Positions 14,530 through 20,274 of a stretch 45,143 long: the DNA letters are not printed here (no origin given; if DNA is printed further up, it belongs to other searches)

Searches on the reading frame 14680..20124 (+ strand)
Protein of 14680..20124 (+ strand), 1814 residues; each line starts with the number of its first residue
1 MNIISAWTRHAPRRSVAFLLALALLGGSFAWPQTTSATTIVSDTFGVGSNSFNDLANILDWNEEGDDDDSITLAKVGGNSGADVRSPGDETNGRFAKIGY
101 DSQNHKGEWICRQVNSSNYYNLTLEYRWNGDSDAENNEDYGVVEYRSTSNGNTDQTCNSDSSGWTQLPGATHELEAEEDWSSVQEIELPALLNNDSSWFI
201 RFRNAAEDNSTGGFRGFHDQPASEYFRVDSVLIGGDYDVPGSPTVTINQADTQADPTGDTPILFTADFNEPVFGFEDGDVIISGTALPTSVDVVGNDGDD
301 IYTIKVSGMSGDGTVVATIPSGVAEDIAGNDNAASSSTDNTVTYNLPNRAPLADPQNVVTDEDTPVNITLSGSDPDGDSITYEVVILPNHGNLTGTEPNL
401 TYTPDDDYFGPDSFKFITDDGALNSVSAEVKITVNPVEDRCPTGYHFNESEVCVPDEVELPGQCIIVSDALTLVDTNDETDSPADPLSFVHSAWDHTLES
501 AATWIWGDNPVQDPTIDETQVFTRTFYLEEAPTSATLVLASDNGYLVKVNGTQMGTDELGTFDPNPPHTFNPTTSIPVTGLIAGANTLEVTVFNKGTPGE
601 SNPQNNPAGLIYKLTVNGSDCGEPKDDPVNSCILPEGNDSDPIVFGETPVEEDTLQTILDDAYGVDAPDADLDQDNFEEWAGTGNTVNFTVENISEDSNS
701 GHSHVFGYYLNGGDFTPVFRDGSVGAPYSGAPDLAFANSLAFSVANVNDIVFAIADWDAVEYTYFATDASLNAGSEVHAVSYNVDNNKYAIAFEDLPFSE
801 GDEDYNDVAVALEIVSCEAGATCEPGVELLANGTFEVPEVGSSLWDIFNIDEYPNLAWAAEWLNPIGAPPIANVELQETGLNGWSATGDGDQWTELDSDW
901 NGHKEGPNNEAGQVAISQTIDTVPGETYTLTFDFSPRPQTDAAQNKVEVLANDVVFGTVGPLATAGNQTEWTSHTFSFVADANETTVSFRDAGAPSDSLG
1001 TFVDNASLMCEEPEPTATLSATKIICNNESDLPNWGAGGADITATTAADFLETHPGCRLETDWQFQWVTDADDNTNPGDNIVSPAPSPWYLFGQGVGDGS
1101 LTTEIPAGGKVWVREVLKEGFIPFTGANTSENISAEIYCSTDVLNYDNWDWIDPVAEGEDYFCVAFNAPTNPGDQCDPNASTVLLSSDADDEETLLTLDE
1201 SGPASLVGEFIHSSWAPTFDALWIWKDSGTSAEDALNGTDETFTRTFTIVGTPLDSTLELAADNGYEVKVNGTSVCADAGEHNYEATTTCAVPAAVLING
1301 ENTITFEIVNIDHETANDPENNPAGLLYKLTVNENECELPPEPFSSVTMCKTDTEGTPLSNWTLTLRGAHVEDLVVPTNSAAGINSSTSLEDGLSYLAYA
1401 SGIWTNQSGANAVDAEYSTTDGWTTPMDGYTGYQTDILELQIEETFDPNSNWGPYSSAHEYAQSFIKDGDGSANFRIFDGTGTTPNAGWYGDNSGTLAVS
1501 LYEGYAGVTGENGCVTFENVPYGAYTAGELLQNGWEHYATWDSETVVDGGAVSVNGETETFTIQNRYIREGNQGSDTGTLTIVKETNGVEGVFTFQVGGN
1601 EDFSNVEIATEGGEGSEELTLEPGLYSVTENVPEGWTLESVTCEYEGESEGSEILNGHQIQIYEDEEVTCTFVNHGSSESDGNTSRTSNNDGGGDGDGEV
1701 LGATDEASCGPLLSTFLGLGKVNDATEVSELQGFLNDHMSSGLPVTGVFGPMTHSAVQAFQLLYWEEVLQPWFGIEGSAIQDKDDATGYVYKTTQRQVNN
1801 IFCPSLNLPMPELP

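Call 8: search_protein_families(library=pfam, proteins=[window:14680-20124:+])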
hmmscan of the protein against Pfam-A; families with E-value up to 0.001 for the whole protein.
window:14680-20124:+ (1814 aa): 7 families
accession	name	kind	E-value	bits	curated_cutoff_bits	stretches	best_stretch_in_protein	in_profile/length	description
PF17963.7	Big_9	-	1.6e-14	55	23.6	1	348-433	1-89/89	Bacterial Ig domain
PF24514.1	SpaA_4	-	8.4e-12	46.3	27.3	1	1580-1675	1-106/107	Prealbumin-like fold domain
PF04862.18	DUF642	-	1.5e-09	38.3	27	1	915-998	67-145/157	Protein of unknown function (DUF642)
PF17892.7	Cadherin_5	-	1.5e-09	38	26.5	1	348-435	2-98/98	Cadherin-like domain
PF17803.7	Cadherin_4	-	1e-06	29.6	25.1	1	341-402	4-69/71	Bacterial cadherin-like domain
PF13448.11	DUF4114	-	2.5e-06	28.8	27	1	763-813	30-83/85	Domain of unknown function (DUF4114)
PF01471.23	PG_binding_1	-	1.5e-05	25.5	23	1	1726-1761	3-38/57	Putative peptidoglycan binding domain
